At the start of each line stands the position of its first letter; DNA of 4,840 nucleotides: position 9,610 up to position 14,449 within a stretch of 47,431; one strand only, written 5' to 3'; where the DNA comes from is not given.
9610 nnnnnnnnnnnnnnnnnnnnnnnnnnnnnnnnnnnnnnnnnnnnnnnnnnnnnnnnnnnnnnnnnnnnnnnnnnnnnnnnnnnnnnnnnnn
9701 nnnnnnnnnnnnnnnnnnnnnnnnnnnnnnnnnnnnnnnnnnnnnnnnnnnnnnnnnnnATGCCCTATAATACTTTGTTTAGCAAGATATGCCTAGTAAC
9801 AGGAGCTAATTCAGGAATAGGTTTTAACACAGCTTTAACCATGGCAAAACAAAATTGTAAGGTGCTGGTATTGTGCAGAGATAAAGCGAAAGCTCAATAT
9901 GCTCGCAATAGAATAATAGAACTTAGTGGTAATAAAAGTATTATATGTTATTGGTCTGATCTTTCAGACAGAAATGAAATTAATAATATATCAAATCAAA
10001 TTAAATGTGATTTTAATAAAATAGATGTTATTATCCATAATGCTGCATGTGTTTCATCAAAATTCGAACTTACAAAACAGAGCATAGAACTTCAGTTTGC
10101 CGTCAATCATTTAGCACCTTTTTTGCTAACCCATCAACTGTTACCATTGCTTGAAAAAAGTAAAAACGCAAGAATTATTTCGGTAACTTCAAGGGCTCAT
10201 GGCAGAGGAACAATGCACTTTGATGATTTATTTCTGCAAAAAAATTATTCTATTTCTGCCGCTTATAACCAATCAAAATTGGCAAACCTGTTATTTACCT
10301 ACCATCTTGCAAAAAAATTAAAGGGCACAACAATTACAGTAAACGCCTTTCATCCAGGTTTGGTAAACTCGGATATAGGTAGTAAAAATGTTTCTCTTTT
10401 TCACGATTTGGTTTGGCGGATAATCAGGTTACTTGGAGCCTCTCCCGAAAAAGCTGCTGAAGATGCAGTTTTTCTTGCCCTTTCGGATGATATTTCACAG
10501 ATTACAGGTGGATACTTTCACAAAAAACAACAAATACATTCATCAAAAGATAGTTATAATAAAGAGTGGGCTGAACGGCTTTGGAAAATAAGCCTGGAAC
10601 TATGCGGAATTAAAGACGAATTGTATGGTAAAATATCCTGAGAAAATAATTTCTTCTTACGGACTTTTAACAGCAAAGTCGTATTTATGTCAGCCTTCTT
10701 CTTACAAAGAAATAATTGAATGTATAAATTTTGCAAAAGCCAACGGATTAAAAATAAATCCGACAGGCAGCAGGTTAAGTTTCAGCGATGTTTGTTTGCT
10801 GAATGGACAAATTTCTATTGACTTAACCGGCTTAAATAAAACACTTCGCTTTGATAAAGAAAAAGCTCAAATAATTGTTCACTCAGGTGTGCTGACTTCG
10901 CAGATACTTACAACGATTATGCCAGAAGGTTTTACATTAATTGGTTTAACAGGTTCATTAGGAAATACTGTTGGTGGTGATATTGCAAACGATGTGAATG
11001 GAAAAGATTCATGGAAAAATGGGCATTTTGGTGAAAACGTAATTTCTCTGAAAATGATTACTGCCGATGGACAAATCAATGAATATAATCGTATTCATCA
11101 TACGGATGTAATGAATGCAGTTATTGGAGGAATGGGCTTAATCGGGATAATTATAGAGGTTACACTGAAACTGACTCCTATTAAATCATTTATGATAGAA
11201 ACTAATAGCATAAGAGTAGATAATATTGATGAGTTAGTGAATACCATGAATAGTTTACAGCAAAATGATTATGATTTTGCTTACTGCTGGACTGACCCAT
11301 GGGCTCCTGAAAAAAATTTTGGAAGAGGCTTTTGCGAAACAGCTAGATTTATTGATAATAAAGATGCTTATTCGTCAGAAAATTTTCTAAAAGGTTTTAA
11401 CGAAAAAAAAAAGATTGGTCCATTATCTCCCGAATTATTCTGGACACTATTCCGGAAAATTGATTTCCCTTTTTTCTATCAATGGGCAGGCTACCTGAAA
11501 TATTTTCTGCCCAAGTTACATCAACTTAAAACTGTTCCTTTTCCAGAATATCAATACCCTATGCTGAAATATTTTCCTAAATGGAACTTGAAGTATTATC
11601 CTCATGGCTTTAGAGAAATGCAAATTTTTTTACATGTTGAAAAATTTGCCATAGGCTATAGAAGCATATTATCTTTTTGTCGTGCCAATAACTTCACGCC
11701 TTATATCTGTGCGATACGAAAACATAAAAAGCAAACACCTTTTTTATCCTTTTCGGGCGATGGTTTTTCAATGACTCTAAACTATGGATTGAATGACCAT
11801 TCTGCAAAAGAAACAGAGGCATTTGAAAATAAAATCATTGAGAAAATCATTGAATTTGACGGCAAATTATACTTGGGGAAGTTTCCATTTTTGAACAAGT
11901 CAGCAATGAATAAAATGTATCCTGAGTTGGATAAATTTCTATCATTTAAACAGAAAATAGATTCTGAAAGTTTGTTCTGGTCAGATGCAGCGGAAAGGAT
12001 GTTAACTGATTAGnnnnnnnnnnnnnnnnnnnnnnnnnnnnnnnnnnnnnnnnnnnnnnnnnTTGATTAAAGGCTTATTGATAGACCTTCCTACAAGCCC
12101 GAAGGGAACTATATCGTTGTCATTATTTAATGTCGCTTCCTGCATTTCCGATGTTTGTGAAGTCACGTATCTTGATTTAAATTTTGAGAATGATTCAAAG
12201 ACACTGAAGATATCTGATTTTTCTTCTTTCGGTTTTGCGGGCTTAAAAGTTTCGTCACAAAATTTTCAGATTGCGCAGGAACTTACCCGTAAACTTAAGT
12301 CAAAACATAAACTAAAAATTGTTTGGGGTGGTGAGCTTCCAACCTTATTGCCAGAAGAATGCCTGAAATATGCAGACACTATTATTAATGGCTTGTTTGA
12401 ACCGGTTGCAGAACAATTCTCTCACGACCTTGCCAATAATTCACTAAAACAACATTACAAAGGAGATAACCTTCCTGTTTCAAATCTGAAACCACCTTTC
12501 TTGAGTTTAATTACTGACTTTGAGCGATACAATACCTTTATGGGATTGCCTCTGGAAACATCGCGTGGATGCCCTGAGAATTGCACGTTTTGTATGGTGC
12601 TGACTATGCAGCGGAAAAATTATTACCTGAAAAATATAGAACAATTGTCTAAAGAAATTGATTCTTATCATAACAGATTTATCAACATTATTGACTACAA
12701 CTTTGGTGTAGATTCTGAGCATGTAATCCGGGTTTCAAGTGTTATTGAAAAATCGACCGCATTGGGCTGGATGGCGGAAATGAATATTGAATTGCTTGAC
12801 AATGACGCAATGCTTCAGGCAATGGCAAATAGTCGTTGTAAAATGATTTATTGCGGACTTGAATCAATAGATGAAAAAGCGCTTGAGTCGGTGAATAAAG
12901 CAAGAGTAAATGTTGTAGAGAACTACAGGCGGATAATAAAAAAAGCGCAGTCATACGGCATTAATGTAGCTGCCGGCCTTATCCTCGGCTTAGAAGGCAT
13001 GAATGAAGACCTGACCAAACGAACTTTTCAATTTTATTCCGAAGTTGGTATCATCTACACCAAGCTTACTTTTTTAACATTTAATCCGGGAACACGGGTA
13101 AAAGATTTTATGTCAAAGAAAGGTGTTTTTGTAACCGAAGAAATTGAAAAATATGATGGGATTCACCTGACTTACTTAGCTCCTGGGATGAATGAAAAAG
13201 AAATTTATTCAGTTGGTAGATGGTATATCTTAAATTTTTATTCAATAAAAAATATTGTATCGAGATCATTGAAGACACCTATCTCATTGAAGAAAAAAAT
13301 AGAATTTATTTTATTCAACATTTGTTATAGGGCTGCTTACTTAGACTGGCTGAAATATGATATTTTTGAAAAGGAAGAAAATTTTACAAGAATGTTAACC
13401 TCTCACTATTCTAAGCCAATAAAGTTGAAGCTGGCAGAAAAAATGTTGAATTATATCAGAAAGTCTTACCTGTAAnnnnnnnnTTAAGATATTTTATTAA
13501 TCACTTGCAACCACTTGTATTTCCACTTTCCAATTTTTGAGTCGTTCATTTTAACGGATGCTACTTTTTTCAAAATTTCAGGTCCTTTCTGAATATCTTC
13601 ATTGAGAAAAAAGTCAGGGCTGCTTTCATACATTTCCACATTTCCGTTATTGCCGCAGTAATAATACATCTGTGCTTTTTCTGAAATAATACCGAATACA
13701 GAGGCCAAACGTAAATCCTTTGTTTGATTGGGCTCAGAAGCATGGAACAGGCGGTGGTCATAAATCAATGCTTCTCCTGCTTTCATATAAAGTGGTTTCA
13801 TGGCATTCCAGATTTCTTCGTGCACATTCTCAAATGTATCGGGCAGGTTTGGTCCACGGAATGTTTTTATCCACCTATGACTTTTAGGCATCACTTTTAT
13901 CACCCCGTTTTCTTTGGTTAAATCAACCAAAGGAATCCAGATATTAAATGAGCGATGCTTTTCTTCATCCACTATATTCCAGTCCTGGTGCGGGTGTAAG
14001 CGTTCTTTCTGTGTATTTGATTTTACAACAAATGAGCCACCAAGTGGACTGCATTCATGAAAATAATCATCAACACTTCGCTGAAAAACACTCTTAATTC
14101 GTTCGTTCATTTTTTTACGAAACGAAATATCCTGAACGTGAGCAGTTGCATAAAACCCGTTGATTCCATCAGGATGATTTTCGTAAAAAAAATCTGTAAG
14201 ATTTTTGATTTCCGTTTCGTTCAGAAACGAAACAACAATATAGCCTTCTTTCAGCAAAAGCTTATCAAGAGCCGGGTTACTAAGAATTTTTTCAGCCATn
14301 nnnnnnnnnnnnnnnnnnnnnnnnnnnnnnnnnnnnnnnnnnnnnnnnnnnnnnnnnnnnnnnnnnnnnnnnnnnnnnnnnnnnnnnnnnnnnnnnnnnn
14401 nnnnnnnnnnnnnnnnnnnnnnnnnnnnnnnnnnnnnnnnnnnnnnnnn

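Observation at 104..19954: Envelope locus with eight PhyH dioxygenase domains plus radical SAM, AspH/LpxO hydroxylase, DprE1-like oxidase, sulfotransferase and an ABC exporter: candidate undescribed oxidative tailoring pathway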

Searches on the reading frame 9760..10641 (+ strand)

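Call 4: search_protein_families(library=pfam, proteins=[window:9760-10641:+], max_evalue=0.01)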
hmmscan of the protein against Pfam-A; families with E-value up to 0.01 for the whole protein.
window:9760-10641:+ (293 aa): 5 families
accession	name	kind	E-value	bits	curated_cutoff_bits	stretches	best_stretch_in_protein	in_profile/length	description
PF00106.31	adh_short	-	2e-33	116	26.6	1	9-209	1-189/195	short chain dehydrogenase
PF13561.12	adh_short_C2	-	1.2e-24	87.6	27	1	15-253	1-229/236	Enoyl-(Acyl carrier protein) reductase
PF08659.16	KR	-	9.2e-09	35.9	22.6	1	12-102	4-96/180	KR domain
PF01370.27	Epimerase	-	2.7e-06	27.4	20.9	1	12-194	2-167/240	NAD dependent epimerase/dehydratase family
PF16363.11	GDP_Man_Dehyd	-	0.0025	17.8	27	1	12-97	1-85/332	GDP-mannose 4,6 dehydratase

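Call 79: search_protein_families(library=ncbifam, proteins=[window:9760-10641:+], max_evalue=1e-8)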
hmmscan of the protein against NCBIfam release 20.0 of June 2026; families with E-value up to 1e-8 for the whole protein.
window:9760-10641:+ (293 aa): 169 families (the best 25 are shown)
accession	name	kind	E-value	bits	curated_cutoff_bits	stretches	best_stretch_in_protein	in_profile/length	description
NF004846.0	PRK06197.1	subfamily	6e-57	193.2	268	1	9-285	17-303/306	oxidoreductase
NF004845.0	PRK06196.1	subfamily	4.3e-43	147.8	414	1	7-285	28-316/320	oxidoreductase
NF004513.0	PRK05854.1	subfamily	1.3e-40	139.4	282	1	6-244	13-262/314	SDR family oxidoreductase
NF005559.1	PRK07231.1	subfamily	2.4e-25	89.5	215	1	8-250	4-238/249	glucose 1-dehydrogenase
NF009468.0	PRK12826.1-4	equivalog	3.7e-25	89.1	318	1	5-250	4-238/256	SDR family oxidoreductase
NF006509.0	PRK08945.1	equivalog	4.3e-25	88.3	269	1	4-202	9-199/248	YciK family oxidoreductase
NF009466.0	PRK12826.1-2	subfamily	4.8e-25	88.5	222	1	9-253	4-238/248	3-oxoacyl-ACP reductase FabG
NF004203.0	PRK05653.2-4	subfamily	4.1e-23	82.1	313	1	8-209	6-197/260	3-oxoacyl-ACP reductase FabG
TIGR01830.1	3oxo_ACP_reduc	equivalog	4.6e-23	82.2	297.75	1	11-253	1-232/239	3-oxoacyl-[acyl-carrier-protein] reductase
NF005372.1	PRK06914.1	subfamily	2.4e-22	79.5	320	1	9-213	3-196/279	SDR family oxidoreductase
NF005806.0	PRK07666.1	equivalog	5.4e-22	78.2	286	1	6-208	5-195/239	3-ketoacyl-ACP reductase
TIGR01963.1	PHB_DH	subfamily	2.4e-21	76.1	307.05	1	9-209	2-190/255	3-hydroxybutyrate dehydrogenase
NF004825.0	PRK06181.1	equivalog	2.5e-21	76.1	215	1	6-209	4-195/268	SDR family oxidoreductase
NF005067.0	PRK06484.1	equivalog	6.9e-21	74.4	713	1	8-250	9-242/524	short chain dehydrogenase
NF005672.0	PRK07454.1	equivalog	1.6e-20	73.3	234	1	8-206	6-192/241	SDR family oxidoreductase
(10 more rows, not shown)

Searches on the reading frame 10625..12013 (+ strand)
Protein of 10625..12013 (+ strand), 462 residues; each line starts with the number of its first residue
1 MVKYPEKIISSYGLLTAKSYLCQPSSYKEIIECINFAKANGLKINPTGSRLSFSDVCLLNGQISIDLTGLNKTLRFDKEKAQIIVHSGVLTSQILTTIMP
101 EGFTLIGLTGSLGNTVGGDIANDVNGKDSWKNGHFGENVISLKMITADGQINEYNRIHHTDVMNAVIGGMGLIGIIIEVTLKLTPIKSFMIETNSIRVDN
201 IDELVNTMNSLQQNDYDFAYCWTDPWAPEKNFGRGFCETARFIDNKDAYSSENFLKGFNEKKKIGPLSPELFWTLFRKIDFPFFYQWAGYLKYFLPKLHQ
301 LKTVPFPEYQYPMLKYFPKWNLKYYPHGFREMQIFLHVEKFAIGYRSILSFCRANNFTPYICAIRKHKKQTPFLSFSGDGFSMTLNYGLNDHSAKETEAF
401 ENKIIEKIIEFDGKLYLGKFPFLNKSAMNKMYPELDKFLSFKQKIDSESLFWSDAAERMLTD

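Call 4: search_protein_families(library=pfam, proteins=[window:10625-12013:+], max_evalue=0.01)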
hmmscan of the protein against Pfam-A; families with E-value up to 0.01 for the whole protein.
window:10625-12013:+ (462 aa): 2 families
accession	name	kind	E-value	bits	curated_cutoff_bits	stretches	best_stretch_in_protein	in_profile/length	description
PF01565.28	FAD_binding_4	-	2.1e-19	70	26.4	1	20-151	3-135/139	FAD binding domain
PF04030.19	ALO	-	0.00019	21.7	23.1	1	397-458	196-257/258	D-arabinono-1,4-lactone oxidase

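Call 6: search_protein_families(library=ncbifam, proteins=[window:10625-12013:+], max_evalue=0.01)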
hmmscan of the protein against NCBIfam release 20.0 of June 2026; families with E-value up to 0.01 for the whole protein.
window:10625-12013:+ (462 aa): 11 families
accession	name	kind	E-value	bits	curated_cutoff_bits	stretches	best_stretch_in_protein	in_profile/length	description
NF053785.1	DcplphribOxDprE1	equivalog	2.7e-55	188.4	500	1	46-459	42-447/449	decaprenylphosphoryl-beta-D-ribose oxidase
TIGR01678.1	FAD_lactone_ox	subfamily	1.2e-26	93.7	396.8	1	20-222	17-213/438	sugar 1,4-lactone oxidase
TIGR01679.1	bact_FAD_ox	subfamily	6.8e-19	68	292.25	2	19-215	13-201/419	FAD-linked oxidoreductase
TIGR00387.1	glcD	equivalog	6.9e-13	48.2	567.9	1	24-188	4-175/413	glycolate oxidase subunit GlcD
TIGR01677.1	pln_FAD_oxido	subfamily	4.4e-12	45.3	383.1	1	22-189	38-217/560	FAD-dependent oxidoreductase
TIGR01676.1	GLDHase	equivalog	3.8e-11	42.5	458.25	1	21-186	65-228/541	L-galactonolactone dehydrogenase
NF049975.1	2HglutDHaseYdiJ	equivalog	2.2e-07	29.1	1350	1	59-164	95-202/1018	D-2-hydroxyglutarate dehydrogenase YdiJ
NF008439.0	PRK11282.1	equivalog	3.7e-05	22.7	284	1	42-217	25-202/358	glycolate oxidase subunit GlcE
NF041227.1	BagG_FevA2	exception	3.8e-05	22.5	850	1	107-188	136-212/455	bagremycin/ferroverdin biosynthesis FAD-dependent oxygenase BagG/FevA2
NF008408.0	PRK11230.1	equivalog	8.2e-05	21.2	897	1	47-185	87-229/499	glycolate oxidase subunit GlcD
NF041226.1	BagK_FevA1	equivalog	0.0042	15.6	800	1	108-189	133-209/453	bagremycin/ferroverdin biosynthesis FAD-dependent oxygenase BagK/FevA1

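Call 58: search_solved_structures(query=window:10625-12013:+, max_evalue=0.00001)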
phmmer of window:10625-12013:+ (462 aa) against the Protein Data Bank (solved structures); distinct sequences matched with E-value up to 0.00001: 23.
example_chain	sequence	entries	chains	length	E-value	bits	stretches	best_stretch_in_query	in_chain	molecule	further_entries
21gq_A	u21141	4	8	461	3e-35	125.4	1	48-459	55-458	Decaprenylphosphoryl-beta-D-ribose oxidase | Oxidoreductase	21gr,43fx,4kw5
6hfv_A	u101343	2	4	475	3.4e-35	125.2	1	48-459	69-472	Decaprenylphosphoryl-beta-D-ribose oxidase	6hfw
5oep_A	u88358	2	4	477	3.4e-35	125.2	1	48-459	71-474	Decaprenylphosphoryl-beta-D-ribose oxidase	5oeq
4p8c_A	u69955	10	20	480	3.5e-35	125.2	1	48-459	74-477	Probable decaprenylphosphoryl-beta-D-ribose oxidase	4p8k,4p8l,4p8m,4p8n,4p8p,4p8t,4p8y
4fdn_A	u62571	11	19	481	3.5e-35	125.1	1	48-459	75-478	oxidoreductase DprE1 | Probable decaprenylphosphoryl-beta-D-ribose oxidase | decaprenylphosphoryl-beta-D-ribose oxidase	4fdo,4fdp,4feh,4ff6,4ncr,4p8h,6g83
5oel_A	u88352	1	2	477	7.4e-35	124.1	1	48-459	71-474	Decaprenylphosphoryl-beta-D-ribose oxidase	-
21gt_B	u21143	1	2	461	2e-34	122.7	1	48-459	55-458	Decaprenylphosphoryl-beta-D-ribose oxidase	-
4aut_A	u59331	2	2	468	6.5e-33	117.7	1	30-459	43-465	DECAPRENYL-PHOSPHORYL-BETA-D-RIBOFURANOSE-2-OXIDOREDUCTASE | DprE1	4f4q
4g3t_A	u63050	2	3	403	8.7e-32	114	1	54-459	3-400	oxidoreductase DprE1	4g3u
8qmy_A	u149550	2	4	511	6e-16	61.7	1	21-194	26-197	ancestral L-galactono-1,4-lactone dehydrogenase | L-galactono-1,4-lactone dehydrogenase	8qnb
8qnr_A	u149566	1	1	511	6.2e-16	61.7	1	21-194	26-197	L-galactono-1,4-lactone dehydrogenase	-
8qnc_A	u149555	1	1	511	6.7e-16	61.6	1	21-194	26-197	L-galactono-1,4-lactone dehydrogenase: A113G variant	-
7a24_z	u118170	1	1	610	2.9e-11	46.3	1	23-205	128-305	GLDH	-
7sml_A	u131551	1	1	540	1e-10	44.5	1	22-203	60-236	L-GALACTONO-1,4-LACTONE DEHYDROGENASE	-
9qgz_A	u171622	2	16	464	2.9e-07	33.1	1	19-190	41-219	Glycolate oxidase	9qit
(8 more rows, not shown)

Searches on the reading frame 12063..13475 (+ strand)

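Call 4: search_protein_families(library=pfam, proteins=[window:12063-13475:+], max_evalue=0.01)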
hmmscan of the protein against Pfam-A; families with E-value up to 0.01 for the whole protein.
window:12063-13475:+ (470 aa): 2 families
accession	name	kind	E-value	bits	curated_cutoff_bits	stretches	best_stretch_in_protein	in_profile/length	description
PF04055.27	Radical_SAM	-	5.6e-16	59.6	29.5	1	165-323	2-164/166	Radical SAM superfamily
PF02310.24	B12-binding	-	5.3e-08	33.2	32.1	1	18-112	14-113/121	B12 binding domain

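Call 6: search_protein_families(library=ncbifam, proteins=[window:12063-13475:+], max_evalue=0.01)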
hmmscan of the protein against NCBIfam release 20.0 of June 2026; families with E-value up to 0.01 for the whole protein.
window:12063-13475:+ (470 aa): 21 families
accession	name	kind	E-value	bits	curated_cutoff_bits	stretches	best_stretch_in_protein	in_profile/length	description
TIGR03471.1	HpnJ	equivalog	2.1e-21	76.3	577.6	1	164-402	200-446/472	hopanoid biosynthesis associated radical SAM protein HpnJ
NF050148.1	rSAM_ApyD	equivalog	1.3e-15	56.9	750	1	163-348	201-391/645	RiPP biosynthesis radical SAM protein ApyD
TIGR04479.1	bcpD_PhpK_rSAM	subfamily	4.9e-14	51.6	600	1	158-327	238-408/504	PhpK family radical SAM P-methyltransferase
TIGR04013.1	B12_SAM_MJ_1487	hypoth_equivalog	1e-13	50.9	251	1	62-341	50-346/382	TIGR04013 family B12-binding domain/radical SAM domain-containing protein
TIGR04367.1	HpnR_B12_rSAM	equivalog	1.3e-13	50.4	650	1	164-352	189-375/490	hopanoid C-3 methylase HpnR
TIGR04072.2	rSAM_ladder_B12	equivalog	2.2e-11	43.1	360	1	68-316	83-337/443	lipid biosynthesis B12-binding/radical SAM protein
TIGR04014.1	B12_SAM_MJ_0865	equivalog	1.4e-10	40.6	360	1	164-328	163-336/434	methyl-coenzyme M reductase glutamine C-methyltransferase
TIGR04295.1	B12_rSAM_oligo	hypoth_equivalog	5.8e-10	38.4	400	1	153-292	192-328/422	TIGR04295 family B12-binding domain-containing radical SAM protein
NF033070.1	rSAM_AprD4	equivalog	7.4e-10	38.3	500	1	164-355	199-395/456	AprD4 family radical SAM diol-dehydratase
NF038361.1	rSAM_Sden_1168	equivalog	5.6e-09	35.1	575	1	162-328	283-451/560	Sden_1168 family B12-binding radical SAM P-methyltransferase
TIGR03975.1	rSAM_ocin_1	subfamily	5e-08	31.9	281.85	1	132-308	232-410/606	RiPP maturation radical SAM C-methyltransferase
NF040542.1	rSAM_RCCLKC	equivalog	4.4e-07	29.4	450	1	164-305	183-327/423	arsinothricin biosynthesis radical SAM protein ArsL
TIGR03957.1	rSAM_HmdB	equivalog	1.2e-06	28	320.9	1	212-342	98-222/317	5,10-methenyltetrahydromethanopterin hydrogenase cofactor biosynthesis protein HmdB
NF033712.0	B12_rSAM_KedN5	subfamily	1.6e-06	26.7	700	1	164-312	198-354/624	KedN5 family methylcobalamin-dependent radical SAM C-methyltransferase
TIGR02026.1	BchE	equivalog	3.2e-06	26.3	481.35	1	165-393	198-428/497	magnesium-protoporphyrin IX monomethyl ester anaerobic oxidative cyclase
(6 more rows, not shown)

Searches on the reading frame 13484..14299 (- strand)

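Call 4: search_protein_families(library=pfam, proteins=[window:13484-14299:-], max_evalue=0.01)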
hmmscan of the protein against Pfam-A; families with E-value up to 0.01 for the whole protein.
window:13484-14299:- (271 aa): 1 family
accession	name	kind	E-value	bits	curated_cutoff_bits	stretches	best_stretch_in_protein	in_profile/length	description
PF05721.19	PhyH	-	4.7e-21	76.5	22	1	62-198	69-212/213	Phytanoyl-CoA dioxygenase (PhyH)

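Call 28: search_protein_families(library=ncbifam, proteins=[window:13484-14299:-], max_evalue=0.001)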
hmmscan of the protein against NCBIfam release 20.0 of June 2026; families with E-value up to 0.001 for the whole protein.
window:13484-14299:- (271 aa): 2 families
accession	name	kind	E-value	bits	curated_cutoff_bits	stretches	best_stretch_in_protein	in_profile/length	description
TIGR04324.1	SpoChoClust_2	subfamily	1e-06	28.5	150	1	101-198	111-206/248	sporadic carbohydrate cluster 2OG-Fe(II) oxygenase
TIGR01762.1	chlorin-enz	subfamily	1.4e-06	27.9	226.3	0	111-143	127-159/288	chlorinating enzyme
